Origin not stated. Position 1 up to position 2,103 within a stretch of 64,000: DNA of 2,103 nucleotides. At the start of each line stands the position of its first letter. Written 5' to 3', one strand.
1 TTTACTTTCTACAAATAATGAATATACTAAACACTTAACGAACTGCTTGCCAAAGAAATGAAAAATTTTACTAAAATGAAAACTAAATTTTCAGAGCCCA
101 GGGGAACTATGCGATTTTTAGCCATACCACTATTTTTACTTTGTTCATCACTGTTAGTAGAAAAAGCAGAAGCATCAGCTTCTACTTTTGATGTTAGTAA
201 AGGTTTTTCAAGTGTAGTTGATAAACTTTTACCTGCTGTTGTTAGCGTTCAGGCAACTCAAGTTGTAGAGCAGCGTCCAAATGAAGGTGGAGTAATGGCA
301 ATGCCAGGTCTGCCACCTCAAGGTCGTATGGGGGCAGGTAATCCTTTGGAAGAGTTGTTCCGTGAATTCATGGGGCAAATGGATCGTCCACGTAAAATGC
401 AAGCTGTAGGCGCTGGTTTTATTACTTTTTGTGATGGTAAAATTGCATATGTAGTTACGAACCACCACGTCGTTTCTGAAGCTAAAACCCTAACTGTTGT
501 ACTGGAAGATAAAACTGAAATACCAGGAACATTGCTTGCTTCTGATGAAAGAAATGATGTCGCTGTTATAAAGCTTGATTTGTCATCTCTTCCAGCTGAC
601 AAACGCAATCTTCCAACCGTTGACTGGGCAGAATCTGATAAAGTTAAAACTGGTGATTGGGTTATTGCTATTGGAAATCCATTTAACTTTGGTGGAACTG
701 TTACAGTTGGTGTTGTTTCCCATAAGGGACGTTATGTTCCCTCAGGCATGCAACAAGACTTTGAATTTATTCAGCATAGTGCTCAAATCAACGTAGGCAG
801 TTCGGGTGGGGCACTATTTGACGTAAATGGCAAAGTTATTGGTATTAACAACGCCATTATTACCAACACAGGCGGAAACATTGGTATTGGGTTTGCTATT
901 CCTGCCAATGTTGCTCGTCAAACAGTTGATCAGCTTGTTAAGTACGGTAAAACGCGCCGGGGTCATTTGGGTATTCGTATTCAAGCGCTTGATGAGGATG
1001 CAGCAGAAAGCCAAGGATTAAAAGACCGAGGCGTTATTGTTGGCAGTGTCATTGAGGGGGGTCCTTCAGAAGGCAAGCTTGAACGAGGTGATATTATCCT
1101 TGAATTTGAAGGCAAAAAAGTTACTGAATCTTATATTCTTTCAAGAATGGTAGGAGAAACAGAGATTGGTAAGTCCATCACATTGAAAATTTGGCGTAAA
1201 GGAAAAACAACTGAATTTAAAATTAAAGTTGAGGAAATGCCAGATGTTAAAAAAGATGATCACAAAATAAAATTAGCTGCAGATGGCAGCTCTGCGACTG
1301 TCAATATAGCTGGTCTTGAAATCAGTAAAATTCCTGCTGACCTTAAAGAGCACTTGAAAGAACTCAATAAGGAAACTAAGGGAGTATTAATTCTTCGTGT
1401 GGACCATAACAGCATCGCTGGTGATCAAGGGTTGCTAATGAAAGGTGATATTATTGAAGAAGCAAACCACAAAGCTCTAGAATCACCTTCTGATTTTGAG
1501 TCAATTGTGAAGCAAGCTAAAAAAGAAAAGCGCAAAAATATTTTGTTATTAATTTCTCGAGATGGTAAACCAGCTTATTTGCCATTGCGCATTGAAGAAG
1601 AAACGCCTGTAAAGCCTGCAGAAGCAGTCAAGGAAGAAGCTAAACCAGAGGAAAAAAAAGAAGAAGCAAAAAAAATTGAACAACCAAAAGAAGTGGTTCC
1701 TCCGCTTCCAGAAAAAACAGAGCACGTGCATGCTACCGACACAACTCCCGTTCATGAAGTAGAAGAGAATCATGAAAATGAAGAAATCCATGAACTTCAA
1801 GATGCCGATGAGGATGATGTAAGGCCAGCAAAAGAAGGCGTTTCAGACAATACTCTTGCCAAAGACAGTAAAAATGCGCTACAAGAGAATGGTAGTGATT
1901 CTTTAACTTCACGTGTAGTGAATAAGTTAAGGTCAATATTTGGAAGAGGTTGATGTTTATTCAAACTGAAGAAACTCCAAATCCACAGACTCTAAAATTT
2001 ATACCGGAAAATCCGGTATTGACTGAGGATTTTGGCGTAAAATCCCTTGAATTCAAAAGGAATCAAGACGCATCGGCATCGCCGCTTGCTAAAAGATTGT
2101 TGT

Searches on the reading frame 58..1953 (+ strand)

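Call 47: search_protein_families(library=pfam, proteins=[window:58-1953:+], max_evalue=0.00001)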
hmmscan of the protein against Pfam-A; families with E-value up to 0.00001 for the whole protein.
window:58-1953:+ (631 aa): 6 families
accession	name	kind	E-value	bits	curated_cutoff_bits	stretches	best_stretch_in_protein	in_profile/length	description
PF13365.12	Trypsin_2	-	1.2e-28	101.1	27.6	1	118-263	1-144/144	Trypsin-like peptidase domain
PF13180.12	PDZ_2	-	9.2e-20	71.2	27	1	302-391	1-80/80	PDZ domain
PF00089.32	Trypsin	-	9.7e-14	52.1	20.6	1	131-285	36-215/220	Trypsin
PF00595.29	PDZ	-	7.1e-11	42.8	23.2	0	298-359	6-61/81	PDZ domain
PF17820.7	PDZ_6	-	9.3e-10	38.5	27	0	327-380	1-54/54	PDZ domain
PF19805.5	DUF6288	-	2.4e-07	30.7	26.3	0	327-392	4-77/402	Family of unknown function (DUF6288)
